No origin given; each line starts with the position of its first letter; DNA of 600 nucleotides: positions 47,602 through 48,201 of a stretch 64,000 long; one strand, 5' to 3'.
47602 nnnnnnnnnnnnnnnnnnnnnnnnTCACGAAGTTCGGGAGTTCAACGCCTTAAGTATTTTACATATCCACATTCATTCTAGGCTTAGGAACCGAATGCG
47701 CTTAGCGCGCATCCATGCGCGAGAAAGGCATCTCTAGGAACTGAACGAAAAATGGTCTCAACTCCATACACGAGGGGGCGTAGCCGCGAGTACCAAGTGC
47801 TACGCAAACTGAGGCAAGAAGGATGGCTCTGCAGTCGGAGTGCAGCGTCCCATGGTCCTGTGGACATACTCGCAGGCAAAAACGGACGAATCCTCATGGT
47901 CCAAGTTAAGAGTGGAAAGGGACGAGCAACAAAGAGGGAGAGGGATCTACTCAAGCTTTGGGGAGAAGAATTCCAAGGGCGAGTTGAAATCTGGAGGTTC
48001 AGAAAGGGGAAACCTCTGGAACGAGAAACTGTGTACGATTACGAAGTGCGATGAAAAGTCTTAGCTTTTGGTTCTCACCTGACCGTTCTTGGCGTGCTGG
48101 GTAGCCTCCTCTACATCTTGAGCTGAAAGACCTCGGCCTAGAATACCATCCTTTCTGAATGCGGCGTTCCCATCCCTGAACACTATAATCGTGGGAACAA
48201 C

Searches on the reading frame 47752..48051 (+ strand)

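Call 57: search_protein_families(library=ncbifam, proteins=[window:47752-48051:+], max_evalue=0.01)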
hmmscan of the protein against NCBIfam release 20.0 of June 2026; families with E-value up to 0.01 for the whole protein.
window:47752-48051:+ (100 aa): 3 families
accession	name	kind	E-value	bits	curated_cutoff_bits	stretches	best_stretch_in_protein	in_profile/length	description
NF040854.1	Hol_resolv_Hjc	equivalog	8.1e-06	25.6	70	1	6-58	2-58/134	Holliday junction resolvase Hjc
NF011281.0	PRK14689.1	equivalog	0.00027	20.9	122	1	7-58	9-62/128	hypothetical protein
NF011270.0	PRK14677.1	equivalog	0.0012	19.2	124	1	30-68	27-66/108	hypothetical protein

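Call 76: search_protein_families(library=pfam, proteins=[window:47752-48051:+], max_evalue=0.01)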
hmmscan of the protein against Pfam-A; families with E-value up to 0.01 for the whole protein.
window:47752-48051:+ (100 aa): 2 families
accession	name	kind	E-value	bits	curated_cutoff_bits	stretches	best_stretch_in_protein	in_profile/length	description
PF01870.24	Hjc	-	1.7e-06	28.3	21.1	1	13-61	3-55/93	Archaeal holliday junction resolvase (hjc)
PF11645.14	PDDEXK_5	-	0.0054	17.2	26.1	1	8-56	6-54/138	PD-(D/E)XK endonuclease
